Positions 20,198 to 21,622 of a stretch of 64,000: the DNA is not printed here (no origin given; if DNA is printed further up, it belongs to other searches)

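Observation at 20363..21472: Lantibiotic exporter carries a ~370-aa N-terminal GAF-like (plus pseudo-receiver-like) sensor extension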

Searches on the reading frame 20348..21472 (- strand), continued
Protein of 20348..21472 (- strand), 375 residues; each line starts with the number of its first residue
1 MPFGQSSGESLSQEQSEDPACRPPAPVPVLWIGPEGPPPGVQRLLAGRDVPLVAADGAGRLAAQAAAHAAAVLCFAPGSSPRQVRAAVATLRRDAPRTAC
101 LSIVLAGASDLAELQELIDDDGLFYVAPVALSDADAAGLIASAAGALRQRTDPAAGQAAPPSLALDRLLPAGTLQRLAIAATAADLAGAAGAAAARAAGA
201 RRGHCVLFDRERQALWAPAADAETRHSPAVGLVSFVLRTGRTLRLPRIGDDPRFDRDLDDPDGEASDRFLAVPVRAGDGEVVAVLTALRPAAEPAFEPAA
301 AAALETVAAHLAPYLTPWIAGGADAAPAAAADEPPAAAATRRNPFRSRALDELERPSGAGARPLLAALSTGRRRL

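Call 18: find_encoding_contigs(protein=P0008, flank=10000, max_places=3)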
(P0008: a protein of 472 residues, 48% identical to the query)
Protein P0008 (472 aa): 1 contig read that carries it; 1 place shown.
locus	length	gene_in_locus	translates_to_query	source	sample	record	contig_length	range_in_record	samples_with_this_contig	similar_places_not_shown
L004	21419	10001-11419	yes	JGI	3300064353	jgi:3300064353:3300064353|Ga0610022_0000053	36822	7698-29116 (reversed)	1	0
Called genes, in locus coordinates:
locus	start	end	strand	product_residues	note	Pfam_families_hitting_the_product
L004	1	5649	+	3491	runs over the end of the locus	PF19078:Big_12 (weak), PF23034:DUF7035 (faint), PF19078:Big_12 (weak), PF00932:LTD, PF01336:tRNA_anti-codon (faint), PF00753:Lactamase_B, PF00404:Dockerin_1 (weak), PF01833:TIG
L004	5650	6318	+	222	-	PF18203:IPTL-CTERM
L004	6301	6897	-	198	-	PF07685:GATase_3 (weak), PF01174:SNO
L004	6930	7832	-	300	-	PF01680:SOR_SNZ, PF05690:ThiG (faint)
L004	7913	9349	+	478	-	PF00392:GntR, PF00155:Aminotran_1_2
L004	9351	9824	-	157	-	PF01047:MarR (faint), PF12802:MarR_2, PF12840:HTH_20 (weak), PF13463:HTH_27 (weak), PF25212:HVO_A0114 (weak), PF25213:HVO_A0261_N (weak), PF09339:HTH_IclR (weak)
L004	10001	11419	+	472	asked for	PF13492:GAF_3 (faint), PF13185:GAF_2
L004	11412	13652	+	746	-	PF03412:Peptidase_C39, PF00664:ABC_membrane, PF00005:ABC_tran, PF02463:SMC_N (faint), PF13191:AAA_16 (weak)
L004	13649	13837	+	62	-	-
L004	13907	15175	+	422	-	PF05147:LANC_like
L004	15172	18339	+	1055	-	PF04738:Lant_dehydr_N, PF14028:Lant_dehydr_C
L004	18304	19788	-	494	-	PF01546:Peptidase_M20, PF07687:M20_dimer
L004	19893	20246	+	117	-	PF17269:DUF5335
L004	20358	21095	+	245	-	PF01814:Hemerythrin (faint), PF04405:ScdA_N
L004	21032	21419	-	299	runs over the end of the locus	PF02517:Rce1-like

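Call 19: find_related_loci(query=A1, collection=genome_contigs, flank=6000)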
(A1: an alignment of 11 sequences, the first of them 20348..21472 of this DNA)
Query A1 (375 aa) in genome_contigs; peptide patterns used: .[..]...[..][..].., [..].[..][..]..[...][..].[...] (x = any residue, [..] = any of these).
104 stretches matched a pattern; 18 encode a relative of the query (tblastn E <= 1e-3); 18 distinct loci.
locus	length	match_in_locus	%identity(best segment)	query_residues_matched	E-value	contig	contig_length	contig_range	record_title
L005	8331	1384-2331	53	26-354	2e-85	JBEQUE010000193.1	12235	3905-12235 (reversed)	MAG: Acidobacteriota bacterium isolate MAG_Dt_02 k247_1860591, whole genome shotgun sequence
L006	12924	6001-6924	50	27-354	1e-83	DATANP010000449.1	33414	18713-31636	MAG TPA_asm: Thermoanaerobaculia bacterium isolate SMAG_U7022 k141_530883, whole genome shotgun sequence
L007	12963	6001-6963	51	22-352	5e-74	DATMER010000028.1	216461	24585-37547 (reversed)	MAG TPA_asm: Thermoanaerobaculia bacterium isolate SMAG_U13441 k141_3890378, whole genome shotgun sequence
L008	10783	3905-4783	44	34-364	2e-63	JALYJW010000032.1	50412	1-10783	MAG: Acidobacteriota bacterium isolate CAM bin14 SD1481_NODE_36_length_50412_cov_1.949408, whole genome shotgun sequence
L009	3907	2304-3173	39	29-364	3e-57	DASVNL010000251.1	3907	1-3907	MAG TPA_asm: Thermoanaerobaculia bacterium isolate SMAG_U3126 k141_151157, whole genome shotgun sequence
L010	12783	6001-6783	48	68-364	1e-56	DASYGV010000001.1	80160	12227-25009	MAG TPA_asm: Thermoanaerobaculia bacterium isolate SMAG_U4223 k141_1491811, whole genome shotgun sequence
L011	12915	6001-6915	42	29-364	6e-56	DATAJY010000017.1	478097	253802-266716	MAG TPA_asm: Thermoanaerobaculia bacterium isolate SMAG_U6924 k141_32773, whole genome shotgun sequence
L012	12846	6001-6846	40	48-364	2e-51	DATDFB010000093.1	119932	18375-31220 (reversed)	MAG TPA_asm: Thermoanaerobaculia bacterium isolate SMAG_U215 k141_331318, whole genome shotgun sequence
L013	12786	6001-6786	43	68-364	4e-51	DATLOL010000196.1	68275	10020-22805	MAG TPA_asm: Thermoanaerobaculia bacterium isolate SMAG_U13825 k141_4235303, whole genome shotgun sequence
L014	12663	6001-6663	41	102-364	7e-42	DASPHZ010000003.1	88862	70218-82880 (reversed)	MAG TPA_asm: Thermoanaerobaculia bacterium isolate SMAG_U11969 k141_1262443, whole genome shotgun sequence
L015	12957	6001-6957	51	18-354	9e-66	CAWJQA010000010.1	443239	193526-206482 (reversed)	MAG: uncultured Holophagales bacterium isolate MFD02979.bin.2.191 genome assembly, contig: contig_47792, whole genome sh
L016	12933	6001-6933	35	29-364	3e-31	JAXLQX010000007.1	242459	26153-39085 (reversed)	MAG: Thermoanaerobaculia bacterium isolate STL-ACI14 C1.267.fa-7, whole genome shotgun sequence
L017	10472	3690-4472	35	72-333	4e-24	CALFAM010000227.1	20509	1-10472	MAG: uncultured bacterium isolate R1_Bin_Bin_46_1 genome assembly, contig: c_000000061974, whole genome shotgun sequence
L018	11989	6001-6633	34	103-311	1e-15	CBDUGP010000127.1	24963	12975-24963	MAG TPA_asm: uncultured bacterium isolate SRR22808116_maxbin2_13 genome assembly, contig: ERZ25043450.1032, whole genome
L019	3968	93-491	38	200-315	2e-13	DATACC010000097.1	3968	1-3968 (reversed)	MAG TPA_asm: Thermoanaerobaculia bacterium isolate SMAG_U6714 k141_1221694, whole genome shotgun sequence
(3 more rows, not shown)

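Call 29: predict_structure(alignment_id=A1)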
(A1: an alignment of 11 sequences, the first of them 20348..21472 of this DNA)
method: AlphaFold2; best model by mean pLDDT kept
length: 375 residues; sequences in the alignment: 11
mean_pLDDT: 75.8   pTM: 0.54
mean pLDDT of the five models: 75.8, 74.6, 74.2, 73.7, 70.2
residues with pLDDT >= 90: 96; 70-90: 167; 50-70: 49; < 50: 63
segments of 3 or more residues with pLDDT < 50: 1-6, 10-12, 14-18, 158-162, 220-226, 322-330, 332-340, 358-375
pLDDT, mean of each block of 10 residues (from residue 1): 47 49 83 92 92 86 90 91 90 92 75 77 76 85 83 60 65 80 83 90 86 67 54 86 90 80 86 87 93 88 90 80 43 48 64 57 44 27
secondary structure, 60 per line:
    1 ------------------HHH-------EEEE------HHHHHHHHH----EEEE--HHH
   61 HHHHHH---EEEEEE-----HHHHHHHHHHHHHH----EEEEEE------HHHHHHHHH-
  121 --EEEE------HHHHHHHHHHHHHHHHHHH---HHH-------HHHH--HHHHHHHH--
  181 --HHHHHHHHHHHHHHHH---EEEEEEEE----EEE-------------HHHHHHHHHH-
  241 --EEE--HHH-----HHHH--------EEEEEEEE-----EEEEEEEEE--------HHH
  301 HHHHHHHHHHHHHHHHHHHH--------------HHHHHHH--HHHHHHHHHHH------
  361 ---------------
elements in order: E29-32 H39-47 E52-55 H58-66 E70-75 H81-94 E99-104 H111-119 E123-126 H133-151 H165-168 H171-178 H183-198 E202-209 E214-216 H230-239 E243-245 H256-259 E268-275 E281-289 H298-320 H335-341 H344-354

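Call 35: fold_search(model_id=the predicted structure, library=pdb)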
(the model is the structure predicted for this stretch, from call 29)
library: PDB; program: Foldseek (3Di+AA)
matches with E <= 10: 1450; with E <= 0.001: 41
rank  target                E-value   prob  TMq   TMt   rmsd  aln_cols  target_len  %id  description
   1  4mcw_A                2.4e-07  1.00  0.36  0.37   4.1       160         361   24  Crystal structure of a HD-GYP domain (a cyclic-di-GMP phosphodiesterase) containing a tri-nuclear metal centre (released 2014-02-19)
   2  4mcw_B                4.8e-07  1.00  0.34  0.35   4.7       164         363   22  Crystal structure of a HD-GYP domain (a cyclic-di-GMP phosphodiesterase) containing a tri-nuclear metal centre (released 2014-02-19)
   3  6oaq_B                6.1e-06  1.00  0.30  0.36  18.3       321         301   14  Crystal structure of a dual sensor histidine kinase in BeF3- bound state (released 2019-09-18)
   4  5w10_D                1.2e-05  1.00  0.30  0.60   4.7       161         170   18  Lcd1 GAF domain in complex with cAMP ligand (released 2017-06-28)
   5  5w10_C                1.3e-05  1.00  0.32  0.63   4.9       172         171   17  Lcd1 GAF domain in complex with cAMP ligand (released 2017-06-28)
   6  2zmf_B                2.0e-05  1.00  0.30  0.61   4.0       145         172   23  Crystal structure of the C-terminal GAF domain of human phosphodiesterase 10A (released 2008-04-29)
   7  6oap_A                3.1e-05  1.00  0.29  0.35  19.6       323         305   14  Crystal structure of a dual sensor histidine kinase in the green-light absorbing Pg state (released 2019-09-18)
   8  2zmf_A                3.4e-05  1.00  0.29  0.56   5.1       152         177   22  Crystal structure of the C-terminal GAF domain of human phosphodiesterase 10A (released 2008-04-29)
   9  5w10_A                4.9e-05  1.00  0.32  0.63   4.6       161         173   20  Lcd1 GAF domain in complex with cAMP ligand (released 2017-06-28)
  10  5w10_B                4.9e-05  1.00  0.32  0.64   4.7       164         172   20  Lcd1 GAF domain in complex with cAMP ligand (released 2017-06-28)
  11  6oap_B                5.1e-05  1.00  0.30  0.36  18.3       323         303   14  Crystal structure of a dual sensor histidine kinase in the green-light absorbing Pg state (released 2019-09-18)
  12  6ob8_B                6.5e-05  1.00  0.29  0.35  17.3       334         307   13  Crystal structure of a dual sensor histidine kinase in green light illuminated state (released 2019-09-18)
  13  6ob8_A                6.9e-05  1.00  0.29  0.34  19.4       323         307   13  Crystal structure of a dual sensor histidine kinase in green light illuminated state (released 2019-09-18)
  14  3ibj_A                7.7e-05  1.00  0.31  0.19  10.0       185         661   14  X-ray structure of PDE2A (released 2009-10-27)
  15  1ykd_A                1.2e-04  1.00  0.28  0.28  12.5       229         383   18  Crystal Structure of the Tandem GAF Domains from a Cyanobacterial Adenylyl Cyclase: Novel Modes of Ligand-Binding and  (released 2005-02-22)
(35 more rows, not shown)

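Call 58: search_protein_representatives(alignment_id=A3)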
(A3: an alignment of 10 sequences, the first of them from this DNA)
Query: 10 sequences, 358 profile positions. Proteins with E-value up to 0.001 (for the whole library): 3116; up to 1e-10: 787; up to 1e-30: 188. The best 150 are listed.
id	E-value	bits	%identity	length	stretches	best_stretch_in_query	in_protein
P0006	1.8e-132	458.2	-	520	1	12-358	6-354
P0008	3.3e-131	454.0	-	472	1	1-358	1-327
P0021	1.6e-107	376.1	-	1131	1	13-358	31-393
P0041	5.3e-106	371.1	-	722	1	44-356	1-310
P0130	1.5e-102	359.8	-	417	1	33-358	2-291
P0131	1.5e-95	336.7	-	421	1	60-358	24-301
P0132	1.2e-91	323.9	-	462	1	19-358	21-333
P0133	4.4e-85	302.3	-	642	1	21-358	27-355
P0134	2.9e-84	299.6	-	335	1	57-357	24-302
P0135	1.9e-70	254.1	-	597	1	31-358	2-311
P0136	3.7e-70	253.2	-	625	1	27-358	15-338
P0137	4.0e-67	243.2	-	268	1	77-358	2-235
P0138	1.2e-65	238.4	-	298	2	62-251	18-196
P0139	4.2e-65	236.6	-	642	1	37-343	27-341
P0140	1.7e-60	221.4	-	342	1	17-357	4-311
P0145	6.7e-53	196.4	-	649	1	47-356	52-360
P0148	5.3e-52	193.5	-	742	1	23-358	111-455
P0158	1.9e-48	181.8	-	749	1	59-345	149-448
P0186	1.5e-42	162.4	-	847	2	123-340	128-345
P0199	2.2e-41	158.6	-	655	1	19-345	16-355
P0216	1.6e-39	152.4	-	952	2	62-326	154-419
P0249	1.1e-36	143.1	-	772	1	72-346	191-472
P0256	2.9e-36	141.7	-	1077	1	55-349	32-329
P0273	1.4e-34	136.2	-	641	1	55-358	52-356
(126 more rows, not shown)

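Call 59: search_protein_families(library=pfam, proteins=[P0256, P0216, P0133, P0148, P0158, P0186, P0249, P0145, P0199, P0273], max_evalue=0.001)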
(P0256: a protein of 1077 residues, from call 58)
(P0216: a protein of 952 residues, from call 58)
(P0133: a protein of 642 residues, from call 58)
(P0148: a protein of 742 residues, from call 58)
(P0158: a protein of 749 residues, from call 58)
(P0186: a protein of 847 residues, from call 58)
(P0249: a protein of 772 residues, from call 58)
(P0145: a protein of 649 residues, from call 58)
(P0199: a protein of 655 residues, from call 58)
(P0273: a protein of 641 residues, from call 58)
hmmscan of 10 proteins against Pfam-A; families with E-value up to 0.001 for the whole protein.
P0256 (1077 aa): 6 families
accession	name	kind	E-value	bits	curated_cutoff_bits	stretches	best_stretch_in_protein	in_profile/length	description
PF00005.33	ABC_tran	-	5.2e-37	127.9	25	1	853-1002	1-137/137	ABC transporter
PF00664.28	ABC_membrane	-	1.8e-30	107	28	1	525-790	5-273/274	ABC transporter transmembrane region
PF03412.21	Peptidase_C39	-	2.8e-21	76.2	22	1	367-494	3-131/133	Peptidase C39 family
PF13185.12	GAF_2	-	1.4e-06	29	28.6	1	162-292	3-130/136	GAF domain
PF02463.25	SMC_N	-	5.5e-05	23.1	40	0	973-1040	136-209/220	RecF/RecN/SMC N terminal domain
PF13401.12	AAA_22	-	0.00012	22.9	27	0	863-949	5-84/130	AAA domain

P0216 (952 aa): 3 families
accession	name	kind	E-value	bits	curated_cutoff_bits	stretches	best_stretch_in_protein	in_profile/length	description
PF01590.32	GAF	-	2.2e-22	80.5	22.4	2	763-888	8-130/133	GAF domain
PF13185.12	GAF_2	-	1.3e-21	77.7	28.6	2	762-888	9-132/136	GAF domain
PF13492.12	GAF_3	-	2.8e-10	41.1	27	1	769-892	14-128/129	GAF domain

P0133 (642 aa): 4 families
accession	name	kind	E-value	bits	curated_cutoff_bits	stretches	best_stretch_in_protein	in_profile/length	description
PF13437.12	HlyD_3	-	3.5e-12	47.4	22.2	1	485-548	2-65/106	HlyD family secretion protein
PF16576.10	HlyD_D23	-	4.9e-09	36.2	30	1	484-548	110-173/214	Barrel-sandwich domain of CusB or HlyD membrane-fusion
PF00364.28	Biotin_lipoyl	-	3.4e-08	33.7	22.1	0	400-430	43-73/73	Biotin-requiring enzyme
PF13533.13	Biotin_lipoyl_2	-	3.7e-08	33.4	29.8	0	484-512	2-30/32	Biotin-lipoyl like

P0148 (742 aa): 7 families
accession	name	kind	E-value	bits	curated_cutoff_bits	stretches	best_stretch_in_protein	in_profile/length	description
PF13185.12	GAF_2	-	1.4e-13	51.6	28.6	1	272-407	2-134/136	GAF domain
PF01590.32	GAF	-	3.7e-13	50.6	22.4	1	280-406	8-131/133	GAF domain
PF13437.12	HlyD_3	-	4.3e-09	37.5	22.2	1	584-649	1-67/106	HlyD family secretion protein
PF16576.10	HlyD_D23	-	4e-07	30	30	1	500-613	20-139/214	Barrel-sandwich domain of CusB or HlyD membrane-fusion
PF00364.28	Biotin_lipoyl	-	1.3e-06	28.5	22.1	0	585-612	45-72/73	Biotin-requiring enzyme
PF13533.13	Biotin_lipoyl_2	-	1.1e-05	25.6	29.8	0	584-612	2-30/32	Biotin-lipoyl like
PF13492.12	GAF_3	-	2.7e-05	25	27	1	281-406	9-125/129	GAF domain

P0158 (749 aa): 6 families
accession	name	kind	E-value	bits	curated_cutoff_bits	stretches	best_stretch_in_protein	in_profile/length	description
PF13437.12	HlyD_3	-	5e-13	50.1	22.2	1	590-669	1-80/106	HlyD family secretion protein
PF13185.12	GAF_2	-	8e-10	39.5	28.6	1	278-410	3-132/136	GAF domain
PF13533.13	Biotin_lipoyl_2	-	5e-09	36.2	29.8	1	593-619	5-31/32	Biotin-lipoyl like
PF16576.10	HlyD_D23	-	6.5e-09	35.8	30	1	588-663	108-182/214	Barrel-sandwich domain of CusB or HlyD membrane-fusion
PF07238.19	PilZ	-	1.1e-08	35.7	22.5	1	13-117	5-101/102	PilZ domain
PF00364.28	Biotin_lipoyl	-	4.4e-06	26.9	22.1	0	507-535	44-72/73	Biotin-requiring enzyme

P0186 (847 aa): 3 families
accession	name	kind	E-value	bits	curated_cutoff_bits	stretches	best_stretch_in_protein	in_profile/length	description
PF13185.12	GAF_2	-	7e-21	75.3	28.6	2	642-778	2-135/136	GAF domain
PF01590.32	GAF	-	7.2e-19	69.1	22.4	2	649-775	7-130/133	GAF domain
PF13492.12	GAF_3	-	1e-07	32.8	27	1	722-779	73-128/129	GAF domain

P0249 (772 aa): 6 families
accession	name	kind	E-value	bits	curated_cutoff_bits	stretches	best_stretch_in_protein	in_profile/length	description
PF13437.12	HlyD_3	-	2.1e-13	51.4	22.2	1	614-692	1-79/106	HlyD family secretion protein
PF16576.10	HlyD_D23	-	2.3e-08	34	30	1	609-683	103-178/214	Barrel-sandwich domain of CusB or HlyD membrane-fusion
PF13185.12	GAF_2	-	6.8e-08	33.2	28.6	1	319-435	19-134/136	GAF domain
PF13533.13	Biotin_lipoyl_2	-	9.9e-07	28.9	29.8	1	532-561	3-32/32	Biotin-lipoyl like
PF00364.28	Biotin_lipoyl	-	1e-05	25.7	22.1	0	532-560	45-73/73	Biotin-requiring enzyme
PF07238.19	PilZ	-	3.6e-05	24.5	22.5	1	48-137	14-95/102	PilZ domain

P0145 (649 aa): 7 families
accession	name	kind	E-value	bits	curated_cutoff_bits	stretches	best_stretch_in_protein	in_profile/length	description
PF01590.32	GAF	-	1.4e-13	52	22.4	1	185-316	1-130/133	GAF domain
PF13185.12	GAF_2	-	1.1e-10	42.3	28.6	1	185-317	3-133/136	GAF domain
PF13437.12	HlyD_3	-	1.2e-10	42.5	22.2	1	492-571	2-81/106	HlyD family secretion protein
PF16576.10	HlyD_D23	-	2.8e-07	30.5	30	1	407-568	20-186/214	Barrel-sandwich domain of CusB or HlyD membrane-fusion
PF13492.12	GAF_3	-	7.1e-05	23.7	27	1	185-319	1-127/129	GAF domain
PF00364.28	Biotin_lipoyl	-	7.2e-05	23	22.1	0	408-436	44-72/73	Biotin-requiring enzyme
PF13533.13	Biotin_lipoyl_2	-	0.00015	22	29.8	0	414-438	8-32/32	Biotin-lipoyl like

P0199 (655 aa): 5 families
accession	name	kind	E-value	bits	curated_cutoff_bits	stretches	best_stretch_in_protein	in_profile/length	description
PF13437.12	HlyD_3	-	1.1e-14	55.5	22.2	1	498-579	2-83/106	HlyD family secretion protein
PF16576.10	HlyD_D23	-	2.5e-09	37.2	30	1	493-585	106-197/214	Barrel-sandwich domain of CusB or HlyD membrane-fusion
PF13533.13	Biotin_lipoyl_2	-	4.6e-08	33.1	29.8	0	415-443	3-31/32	Biotin-lipoyl like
PF00364.28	Biotin_lipoyl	-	3.9e-06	27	22.1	0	414-443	44-73/73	Biotin-requiring enzyme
PF13185.12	GAF_2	-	3.5e-05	24.4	28.6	1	185-325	4-134/136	GAF domain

P0273 (641 aa): 2 families
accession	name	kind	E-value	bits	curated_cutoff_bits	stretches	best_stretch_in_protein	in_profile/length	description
PF13437.12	HlyD_3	-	9.8e-10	39.6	22.2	1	486-565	2-79/106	HlyD family secretion protein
PF16576.10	HlyD_D23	-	0.00014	21.6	30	1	480-556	105-178/214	Barrel-sandwich domain of CusB or HlyD membrane-fusion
